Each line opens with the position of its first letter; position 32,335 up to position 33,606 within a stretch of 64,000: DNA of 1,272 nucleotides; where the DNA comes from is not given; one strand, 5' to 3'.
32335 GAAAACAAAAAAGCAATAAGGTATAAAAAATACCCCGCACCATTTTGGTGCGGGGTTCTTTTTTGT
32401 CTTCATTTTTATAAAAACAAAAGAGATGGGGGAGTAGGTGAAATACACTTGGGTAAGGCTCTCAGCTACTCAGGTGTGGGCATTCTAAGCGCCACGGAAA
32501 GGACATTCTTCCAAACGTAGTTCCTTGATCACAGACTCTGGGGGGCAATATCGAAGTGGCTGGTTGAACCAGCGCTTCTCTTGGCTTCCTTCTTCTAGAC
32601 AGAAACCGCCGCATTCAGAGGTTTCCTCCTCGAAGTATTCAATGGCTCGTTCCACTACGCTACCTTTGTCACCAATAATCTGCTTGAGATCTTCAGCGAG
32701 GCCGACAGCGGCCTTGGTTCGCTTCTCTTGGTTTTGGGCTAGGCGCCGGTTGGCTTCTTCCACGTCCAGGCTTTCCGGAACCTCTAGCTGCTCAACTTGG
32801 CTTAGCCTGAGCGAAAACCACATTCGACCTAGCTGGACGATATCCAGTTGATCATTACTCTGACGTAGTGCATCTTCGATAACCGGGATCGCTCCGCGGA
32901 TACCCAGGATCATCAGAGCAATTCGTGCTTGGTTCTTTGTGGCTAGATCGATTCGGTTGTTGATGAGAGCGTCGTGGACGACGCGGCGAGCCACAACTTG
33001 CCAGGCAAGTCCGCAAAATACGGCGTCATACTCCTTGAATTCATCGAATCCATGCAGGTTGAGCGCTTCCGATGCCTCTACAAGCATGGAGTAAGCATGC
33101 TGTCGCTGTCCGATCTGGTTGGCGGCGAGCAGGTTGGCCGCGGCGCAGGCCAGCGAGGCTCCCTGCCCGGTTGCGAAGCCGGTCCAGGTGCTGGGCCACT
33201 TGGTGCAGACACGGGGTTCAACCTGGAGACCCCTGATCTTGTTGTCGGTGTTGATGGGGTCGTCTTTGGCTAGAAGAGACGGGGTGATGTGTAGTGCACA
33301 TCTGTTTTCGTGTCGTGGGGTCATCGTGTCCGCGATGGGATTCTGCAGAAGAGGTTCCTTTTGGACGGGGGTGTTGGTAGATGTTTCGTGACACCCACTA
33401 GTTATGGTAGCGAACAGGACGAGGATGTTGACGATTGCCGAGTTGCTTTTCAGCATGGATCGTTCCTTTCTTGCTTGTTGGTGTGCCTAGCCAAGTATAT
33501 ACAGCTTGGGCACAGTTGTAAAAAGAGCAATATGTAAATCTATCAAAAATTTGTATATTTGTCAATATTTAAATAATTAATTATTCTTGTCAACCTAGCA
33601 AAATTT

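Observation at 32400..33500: GC-rich lipoprotein gene wedged, in antisense, between secY and adk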

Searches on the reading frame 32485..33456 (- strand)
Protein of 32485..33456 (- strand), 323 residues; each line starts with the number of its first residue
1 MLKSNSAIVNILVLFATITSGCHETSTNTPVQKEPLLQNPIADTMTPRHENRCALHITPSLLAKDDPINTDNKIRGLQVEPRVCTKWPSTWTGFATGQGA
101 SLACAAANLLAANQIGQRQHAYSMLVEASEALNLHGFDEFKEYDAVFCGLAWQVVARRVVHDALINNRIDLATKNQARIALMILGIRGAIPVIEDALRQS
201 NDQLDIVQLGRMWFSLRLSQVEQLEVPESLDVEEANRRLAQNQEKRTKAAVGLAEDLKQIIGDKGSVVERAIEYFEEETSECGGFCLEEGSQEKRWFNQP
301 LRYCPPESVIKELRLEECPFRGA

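Call 12: search_protein_families(library=pfam, proteins=[window:32485-33456:-], max_evalue=1)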
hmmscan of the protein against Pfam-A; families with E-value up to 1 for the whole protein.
window:32485-33456:- (323 aa): 0 families

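Call 13: search_protein_families(library=ncbifam, proteins=[window:32485-33456:-], max_evalue=1)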
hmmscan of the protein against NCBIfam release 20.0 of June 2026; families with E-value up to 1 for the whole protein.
window:32485-33456:- (323 aa): 0 families

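Call 14: find_homologous_proteins(query=window:32485-33456:-, max_evalue=0.001)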
Query window:32485-33456:- (323 aa): 1 proteins with E <= 0.001 among 1538 candidates.
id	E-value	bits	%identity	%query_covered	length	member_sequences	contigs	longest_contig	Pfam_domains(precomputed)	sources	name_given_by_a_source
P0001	2.5e-184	630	100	86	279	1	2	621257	-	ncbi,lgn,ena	-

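Call 16: find_encoding_contigs(protein=window:32485-33456:-, flank=10000, max_places=10)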
Protein window:32485-33456:- (323 aa): no gene with exactly this product is on record in the collection.

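Call 17: find_encoding_contigs(protein=P0001, flank=10000, max_places=10)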
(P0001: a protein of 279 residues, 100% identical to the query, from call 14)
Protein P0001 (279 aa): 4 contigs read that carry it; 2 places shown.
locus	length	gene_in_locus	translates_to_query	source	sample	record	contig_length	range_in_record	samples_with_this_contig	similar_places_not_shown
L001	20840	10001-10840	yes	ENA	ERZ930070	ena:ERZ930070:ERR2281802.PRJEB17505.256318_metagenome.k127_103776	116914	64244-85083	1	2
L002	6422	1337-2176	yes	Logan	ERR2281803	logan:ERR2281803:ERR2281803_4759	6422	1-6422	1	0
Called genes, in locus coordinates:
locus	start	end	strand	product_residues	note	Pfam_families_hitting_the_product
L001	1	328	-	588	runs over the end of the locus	PF01336:tRNA_anti-codon, PF00152:tRNA-synt_2, PF02938:GAD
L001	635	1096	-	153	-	-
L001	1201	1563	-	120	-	-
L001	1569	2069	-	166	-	PF06114:Peptidase_M78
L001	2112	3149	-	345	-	PF17125:Methyltr_RsmF_N, PF01189:Methyltr_RsmB-F, PF13847:Methyltransf_31 (faint), PF01189:Methyltr_RsmB-F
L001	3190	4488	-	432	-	PF01336:tRNA_anti-codon, PF00152:tRNA-synt_2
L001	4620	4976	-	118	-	-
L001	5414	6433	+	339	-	-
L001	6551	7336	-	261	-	PF11967:RecO_N, PF02565:RecO_C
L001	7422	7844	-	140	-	PF03652:RuvX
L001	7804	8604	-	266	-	PF00557:Peptidase_M24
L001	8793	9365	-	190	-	PF00406:ADK, PF06414:Zeta_toxin (weak), PF13207:AAA_17, PF13238:AAA_18, PF13671:AAA_33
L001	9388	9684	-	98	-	-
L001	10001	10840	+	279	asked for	-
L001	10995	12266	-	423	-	PF00344:SecY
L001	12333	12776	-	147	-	PF00828:Ribosomal_L27A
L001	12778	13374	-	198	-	PF00333:Ribosomal_S5, PF03719:Ribosomal_S5_C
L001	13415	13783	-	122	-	PF00861:Ribosomal_L18p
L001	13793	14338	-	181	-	PF00347:Ribosomal_L6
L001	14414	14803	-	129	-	PF00410:Ribosomal_S8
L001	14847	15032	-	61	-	PF00253:Ribosomal_S14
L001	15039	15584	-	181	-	PF00281:Ribosomal_L5, PF00673:Ribosomal_L5_C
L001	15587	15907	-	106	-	PF00467:KOW, PF17136:ribosomal_L24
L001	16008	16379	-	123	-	PF00238:Ribosomal_L14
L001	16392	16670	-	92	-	PF00366:Ribosomal_S17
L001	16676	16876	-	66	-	PF00831:Ribosomal_L29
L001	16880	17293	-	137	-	PF00252:Ribosomal_L16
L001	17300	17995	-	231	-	PF07650:KH_2, PF00189:Ribosomal_S3_C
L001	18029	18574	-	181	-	PF00237:Ribosomal_L22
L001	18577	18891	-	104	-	PF00203:Ribosomal_S19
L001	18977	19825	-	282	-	PF00181:Ribosomal_L2_N, PF03947:Ribosomal_L2_C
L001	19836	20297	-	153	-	PF00276:Ribosomal_L23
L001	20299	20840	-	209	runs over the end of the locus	PF00573:Ribosomal_L4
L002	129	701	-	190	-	PF00406:ADK, PF06414:Zeta_toxin (weak), PF13207:AAA_17, PF13238:AAA_18, PF13671:AAA_33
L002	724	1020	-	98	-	-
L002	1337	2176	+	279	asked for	-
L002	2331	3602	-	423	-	PF00344:SecY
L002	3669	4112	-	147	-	PF00828:Ribosomal_L27A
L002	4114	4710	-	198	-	PF00333:Ribosomal_S5, PF03719:Ribosomal_S5_C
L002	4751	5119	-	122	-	PF00861:Ribosomal_L18p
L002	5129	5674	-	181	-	PF00347:Ribosomal_L6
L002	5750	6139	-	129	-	PF00410:Ribosomal_S8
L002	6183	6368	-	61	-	PF00253:Ribosomal_S14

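Call 18: list_cluster_members(proteins=[P0001])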
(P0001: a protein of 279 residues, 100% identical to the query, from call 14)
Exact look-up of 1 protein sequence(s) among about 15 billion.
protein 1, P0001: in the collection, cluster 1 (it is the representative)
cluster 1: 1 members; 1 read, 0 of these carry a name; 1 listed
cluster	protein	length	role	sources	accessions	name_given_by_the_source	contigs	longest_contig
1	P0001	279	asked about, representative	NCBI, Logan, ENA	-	-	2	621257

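Call 23: search_protein_representatives(protein=window:32485-33456:-)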
Query: 323 residues. Proteins with E-value up to 0.001 (for the whole library): 6; up to 1e-10: 2; up to 1e-30: 2. The best 6 are listed.
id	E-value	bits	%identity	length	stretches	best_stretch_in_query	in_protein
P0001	8.0e-185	629.7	100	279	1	45-323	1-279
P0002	6.3e-43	163.6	42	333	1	74-322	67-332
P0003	1.9e-10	57.0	36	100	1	227-321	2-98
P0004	7.2e-08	48.5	26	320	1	70-321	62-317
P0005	1.8e-07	47.2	29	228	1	77-232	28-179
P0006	8.8e-06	41.6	27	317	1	78-302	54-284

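Call 26: find_encoding_contigs(protein=P0002, flank=10000, max_places=6)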
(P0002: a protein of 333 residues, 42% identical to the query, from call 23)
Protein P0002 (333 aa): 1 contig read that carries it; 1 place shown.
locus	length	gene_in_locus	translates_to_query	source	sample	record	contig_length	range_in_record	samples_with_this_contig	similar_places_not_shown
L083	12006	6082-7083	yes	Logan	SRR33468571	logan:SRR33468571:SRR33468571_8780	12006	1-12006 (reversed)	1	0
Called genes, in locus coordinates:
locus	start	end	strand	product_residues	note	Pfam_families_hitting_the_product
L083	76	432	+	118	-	-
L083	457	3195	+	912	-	PF02861:Clp_N, PF13401:AAA_22 (faint), PF00158:Sigma54_activat (faint), PF17871:AAA_lid_9, PF00004:AAA, PF07724:AAA_2, PF07728:AAA_5, PF10431:ClpB_D2-small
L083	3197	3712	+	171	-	PF00293:NUDIX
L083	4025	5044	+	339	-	PF00953:Glycos_transf_4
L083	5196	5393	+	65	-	PF00313:CSD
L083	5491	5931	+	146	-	PF02643:DUF192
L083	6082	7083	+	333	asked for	-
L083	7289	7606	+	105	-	PF00829:Ribosomal_L21p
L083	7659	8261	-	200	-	PF21176:RecR_HhH, PF02132:RecR_ZnF (weak), PF01751:Toprim, PF13662:Toprim_4, PF21175:RecR_C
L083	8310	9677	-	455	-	PF00772:DnaB, PF03796:DnaB_C, PF13481:AAA_25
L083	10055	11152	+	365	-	PF01490:Aa_trans, PF03222:Trp_Tyr_perm, PF13520:AA_permease_2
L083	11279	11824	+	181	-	PF01862:PvlArgDC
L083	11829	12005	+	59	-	?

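Call 27: find_encoding_contigs(protein=P0004, flank=10000, max_places=6)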
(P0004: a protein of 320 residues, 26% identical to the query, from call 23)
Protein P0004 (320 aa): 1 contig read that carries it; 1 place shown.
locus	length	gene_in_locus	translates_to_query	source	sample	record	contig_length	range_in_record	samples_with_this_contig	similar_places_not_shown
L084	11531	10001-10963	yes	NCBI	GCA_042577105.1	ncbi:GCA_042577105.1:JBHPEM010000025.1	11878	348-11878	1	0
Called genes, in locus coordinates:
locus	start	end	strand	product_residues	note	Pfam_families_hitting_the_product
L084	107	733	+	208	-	PF04542:Sigma70_r2, PF08281:Sigma70_r4_2, PF04545:Sigma70_r4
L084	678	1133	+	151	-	-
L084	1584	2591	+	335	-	-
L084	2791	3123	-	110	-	-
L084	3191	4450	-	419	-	PF05496:RuvB_N, PF00158:Sigma54_activat (faint), PF01078:Mg_chelatase (faint), PF13173:AAA_14 (faint), PF00004:AAA, PF07728:AAA_5 (weak), PF16193:AAA_assoc_2, PF12002:MgsA_C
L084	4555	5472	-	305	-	PF01048:PNP_UDP_1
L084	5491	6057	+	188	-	PF02677:QueH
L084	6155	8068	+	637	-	-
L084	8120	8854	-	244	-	PF00117:GATase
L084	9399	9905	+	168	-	PF03449:GreA_GreB_N, PF01272:GreA_GreB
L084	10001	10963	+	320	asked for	-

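Call 28: find_encoding_contigs(protein=P0005, flank=10000, max_places=6)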
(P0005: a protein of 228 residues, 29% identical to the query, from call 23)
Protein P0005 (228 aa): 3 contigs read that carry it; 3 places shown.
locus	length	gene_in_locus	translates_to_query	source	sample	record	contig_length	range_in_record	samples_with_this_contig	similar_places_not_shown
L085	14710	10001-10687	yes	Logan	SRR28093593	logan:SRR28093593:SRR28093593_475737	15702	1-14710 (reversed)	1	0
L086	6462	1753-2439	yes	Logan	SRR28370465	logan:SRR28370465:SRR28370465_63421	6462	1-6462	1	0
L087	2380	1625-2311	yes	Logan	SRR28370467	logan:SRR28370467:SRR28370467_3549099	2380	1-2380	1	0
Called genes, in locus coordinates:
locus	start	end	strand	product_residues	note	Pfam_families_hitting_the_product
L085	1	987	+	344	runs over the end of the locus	PF02388:FemAB, PF13480:Acetyltransf_6, PF02388:FemAB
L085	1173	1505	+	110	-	-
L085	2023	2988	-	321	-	-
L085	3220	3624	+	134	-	-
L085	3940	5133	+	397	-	-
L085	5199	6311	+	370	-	PF01546:Peptidase_M20, PF07687:M20_dimer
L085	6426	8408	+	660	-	PF00884:Sulfatase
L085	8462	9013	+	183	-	PF04011:LemA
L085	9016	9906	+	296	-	PF01435:Peptidase_M48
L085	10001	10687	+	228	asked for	-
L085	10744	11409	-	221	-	PF22435:MRM3-like_sub_bind (faint), PF00588:SpoU_methylase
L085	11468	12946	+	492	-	PF13567:DUF4131, PF03772:Competence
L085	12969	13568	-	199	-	-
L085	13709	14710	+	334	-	?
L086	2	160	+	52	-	?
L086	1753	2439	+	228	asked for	-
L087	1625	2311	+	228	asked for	-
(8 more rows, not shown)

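Call 29: find_encoding_contigs(protein=P0006, flank=10000, max_places=6)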
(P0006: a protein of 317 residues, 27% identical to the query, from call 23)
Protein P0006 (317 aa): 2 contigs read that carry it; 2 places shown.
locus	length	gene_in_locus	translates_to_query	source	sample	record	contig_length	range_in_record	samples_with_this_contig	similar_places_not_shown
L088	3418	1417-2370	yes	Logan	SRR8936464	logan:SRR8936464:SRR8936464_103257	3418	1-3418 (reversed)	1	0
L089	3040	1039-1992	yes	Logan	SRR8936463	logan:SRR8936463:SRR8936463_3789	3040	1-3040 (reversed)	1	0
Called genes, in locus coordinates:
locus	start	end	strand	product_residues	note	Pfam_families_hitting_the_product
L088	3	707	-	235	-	?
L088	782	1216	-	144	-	-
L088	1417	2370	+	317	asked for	-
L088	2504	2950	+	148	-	-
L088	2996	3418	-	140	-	?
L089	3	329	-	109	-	?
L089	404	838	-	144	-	-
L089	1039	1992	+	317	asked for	-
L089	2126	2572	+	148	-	-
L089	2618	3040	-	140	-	?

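Call 30: find_encoding_contigs(protein=P0003, flank=10000, max_places=6)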
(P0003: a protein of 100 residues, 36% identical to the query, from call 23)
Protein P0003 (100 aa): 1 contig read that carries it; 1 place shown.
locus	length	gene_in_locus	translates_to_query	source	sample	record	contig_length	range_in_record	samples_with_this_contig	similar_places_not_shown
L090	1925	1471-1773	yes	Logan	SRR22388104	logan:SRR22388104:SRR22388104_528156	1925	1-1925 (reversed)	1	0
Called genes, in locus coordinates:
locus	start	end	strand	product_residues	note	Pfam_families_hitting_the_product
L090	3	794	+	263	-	?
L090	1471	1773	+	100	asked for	-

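Call 37: search_protein_families(library=phrogs, proteins=[window:32485-33456:-], max_evalue=0.1)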
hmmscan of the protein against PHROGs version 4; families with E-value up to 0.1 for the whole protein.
window:32485-33456:- (323 aa): 0 families

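Call 48: find_related_loci(query=A2, collection=viral_contigs, flank=8000)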
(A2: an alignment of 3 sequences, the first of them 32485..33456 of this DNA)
Query A2 (323 aa) in viral_contigs; peptide patterns used: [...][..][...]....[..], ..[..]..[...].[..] (x = any residue, [..] = any of these).
67 stretches matched a pattern, but none encodes a relative of the query by tblastn (E <= 1e-3).

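Call 49: find_related_loci(query=A2, collection=metagenome_contigs, flank=8000)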
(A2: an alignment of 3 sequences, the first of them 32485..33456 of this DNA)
Query A2 (323 aa) in metagenome_contigs; peptide patterns used: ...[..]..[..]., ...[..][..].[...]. (x = any residue, [..] = any of these).
191 stretches matched a pattern, but none encodes a relative of the query by tblastn (E <= 1e-3).

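Call 51: predict_structure(alignment_id=A1)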
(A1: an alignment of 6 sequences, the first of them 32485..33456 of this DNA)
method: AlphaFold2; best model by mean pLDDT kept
length: 323 residues; sequences in the alignment: 6
mean_pLDDT: 70.1   pTM: 0.69
mean pLDDT of the five models: 70.1, 67.8, 67.6, 64.2, 63.4
residues with pLDDT >= 90: 80; 70-90: 113; 50-70: 41; < 50: 89
segments of 3 or more residues with pLDDT < 50: 1-76, 134-136, 283-285
pLDDT, mean of each block of 10 residues (from residue 1): 42 44 30 31 35 36 36 52 68 57 79 85 84 56 71 85 88 90 87 93 94 90 63 82 85 95 93 86 50 86 89 85 49
secondary structure, 60 per line:
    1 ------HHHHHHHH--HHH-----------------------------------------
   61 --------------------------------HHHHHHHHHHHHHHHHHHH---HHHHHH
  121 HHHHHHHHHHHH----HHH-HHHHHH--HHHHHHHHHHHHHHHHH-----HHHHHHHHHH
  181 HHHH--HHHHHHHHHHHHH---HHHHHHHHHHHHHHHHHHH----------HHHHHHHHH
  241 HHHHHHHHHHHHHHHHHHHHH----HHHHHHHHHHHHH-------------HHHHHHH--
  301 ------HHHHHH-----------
elements in order: H7-14 H93-111 H115-132 H141-146 H149-165 H171-184 H187-199 H203-221 H232-261 H266-278 H292-298 H307-312

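Call 55: fold_search(model_id=the predicted structure, library=pdb)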
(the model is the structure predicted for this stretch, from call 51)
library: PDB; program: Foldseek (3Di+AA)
matches with E <= 10: 92; with E <= 0.001: 0
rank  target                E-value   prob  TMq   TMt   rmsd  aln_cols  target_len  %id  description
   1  6hb3_B                9.7e-01  0.57  0.24  0.22  13.5       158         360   11  Structure of Hgh1, crystal form II (released 2019-02-27)
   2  6hb3_C                1.1e+00  0.54  0.24  0.22  13.5       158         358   11  Structure of Hgh1, crystal form II (released 2019-02-27)
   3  3zc1_D                1.4e+00  0.12  0.15  0.23  16.7       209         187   12  Crystal structure of AfC3PO (released 2013-01-23)
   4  7nac_I                1.7e+00  0.20  0.24  0.16  14.1       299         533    9  State E2 nucleolar 60S ribosomal biogenesis intermediate - Composite model (released 2022-11-09)
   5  3o1i_B                1.9e+00  0.09  0.13  0.15  24.3       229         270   13  Crystal Structure of the TorS sensor domain - TorT complex in the absence of ligand (released 2011-12-21)
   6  3him_A                1.9e+00  0.06  0.13  0.19  14.6       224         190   14  The Crystal Structure of a Bacterial Regulatory Protein in the tetR Family from Rhodococcus RHA1 to 2.2A (released 2009-05-26)
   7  5fo7_B                2.0e+00  0.10  0.18  0.08  18.2       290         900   12  Crystal Structure of Human Complement C3b at 2.8 Angstrom resolution (released 2016-04-06)
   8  7blq_A                2.4e+00  0.12  0.20  0.21  14.1       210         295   14  Vps26 dimer region of the fungal membrane-assembled retromer:Grd19 complex. (released 2021-03-03)
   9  2d2s                  2.7e+00  0.11  0.17  0.22  15.9       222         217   13  Crystal Structure of the Exo84p C-terminal Domains (released 2005-11-01)
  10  6k7p                  3.0e+00  0.08  0.18  0.24  17.0       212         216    9  Crystal structure of human AFF4-THD domain (released 2020-03-11)
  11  8pv6_CS               3.0e+00  0.07  0.18  0.19  20.6       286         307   14  Chaetomium thermophilum pre-60S State 3 - post-5S rotation with Rix1 complex with Foot - composite structure (released 2023-11-15)
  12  3ez0_C                3.0e+00  0.05  0.14  0.19  17.0       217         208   13  Crystal structure of protein of unknown function with ferritin-like fold (YP_832262.1) from Arthrobacter sp. FB24 at 2 (released 2008-11-25)
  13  1fio                  3.3e+00  0.06  0.12  0.20  19.1       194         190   14  CRYSTAL STRUCTURE OF YEAST T-SNARE PROTEIN SSO1 (released 2000-10-11)
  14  6qo5_A                3.3e+00  0.06  0.14  0.15  16.9       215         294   11  Crystal structure of apo (metal-free) ribonucleotide reductase NrdF from Bacillus anthracis (released 2019-08-21)
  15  6u1s_A                3.4e+00  0.12  0.20  0.21  16.9       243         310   12  Cryo-EM structure of a de novo designed 16-helix transmembrane nanopore, TMHC8_R. (released 2020-08-19)
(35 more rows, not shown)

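Call 62: list_cluster_members(proteins=[L083:7289-7606:+, L083:7659-8261:-, L083:8310-9677:-, L084:9399-9905:+, L084:3191-4450:-, L085:9016-9906:+, L085:8462-9013:+, L085:10744-11409:-, L088:782-1216:-, L088:2504-2950:+])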
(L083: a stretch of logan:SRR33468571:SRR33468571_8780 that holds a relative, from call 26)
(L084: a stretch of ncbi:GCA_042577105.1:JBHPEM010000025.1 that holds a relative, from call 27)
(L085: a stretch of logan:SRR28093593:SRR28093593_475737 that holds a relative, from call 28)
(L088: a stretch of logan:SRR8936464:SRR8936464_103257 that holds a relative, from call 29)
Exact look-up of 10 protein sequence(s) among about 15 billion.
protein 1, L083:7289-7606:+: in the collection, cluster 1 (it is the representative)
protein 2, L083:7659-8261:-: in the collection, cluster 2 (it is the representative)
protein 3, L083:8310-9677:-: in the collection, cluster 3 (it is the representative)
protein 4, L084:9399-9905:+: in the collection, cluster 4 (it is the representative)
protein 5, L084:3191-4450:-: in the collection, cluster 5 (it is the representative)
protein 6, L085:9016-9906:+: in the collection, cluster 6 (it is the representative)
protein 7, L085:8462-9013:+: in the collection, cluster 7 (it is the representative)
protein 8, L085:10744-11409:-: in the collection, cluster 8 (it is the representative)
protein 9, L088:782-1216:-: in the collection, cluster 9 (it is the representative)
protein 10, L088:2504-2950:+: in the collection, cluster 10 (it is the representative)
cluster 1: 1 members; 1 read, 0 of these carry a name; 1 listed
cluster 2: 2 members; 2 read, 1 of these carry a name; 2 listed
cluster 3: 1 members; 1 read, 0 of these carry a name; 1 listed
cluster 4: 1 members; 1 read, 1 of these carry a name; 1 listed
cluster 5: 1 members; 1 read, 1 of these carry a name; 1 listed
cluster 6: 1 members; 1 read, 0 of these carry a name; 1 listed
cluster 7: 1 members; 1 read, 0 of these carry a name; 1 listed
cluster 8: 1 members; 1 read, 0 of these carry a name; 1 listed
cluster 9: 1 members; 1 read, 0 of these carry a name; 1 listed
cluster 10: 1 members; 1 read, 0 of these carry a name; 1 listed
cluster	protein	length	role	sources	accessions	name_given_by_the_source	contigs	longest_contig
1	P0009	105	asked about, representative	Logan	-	-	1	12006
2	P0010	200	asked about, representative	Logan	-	-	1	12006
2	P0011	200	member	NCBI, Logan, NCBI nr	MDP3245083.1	MAG: recombination mediator RecR [bacterium] | recombination mediator RecR [bacterium]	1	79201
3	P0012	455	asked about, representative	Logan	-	-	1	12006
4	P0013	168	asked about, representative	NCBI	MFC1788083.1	transcription elongation factor GreA [Patescibacteria group bacterium]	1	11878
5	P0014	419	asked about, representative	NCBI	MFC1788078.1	replication-associated recombination protein A [Patescibacteria group bacterium]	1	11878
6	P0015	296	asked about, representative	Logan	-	-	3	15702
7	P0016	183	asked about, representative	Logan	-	-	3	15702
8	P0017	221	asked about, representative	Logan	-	-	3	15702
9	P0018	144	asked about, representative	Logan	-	-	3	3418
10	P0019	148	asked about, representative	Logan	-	-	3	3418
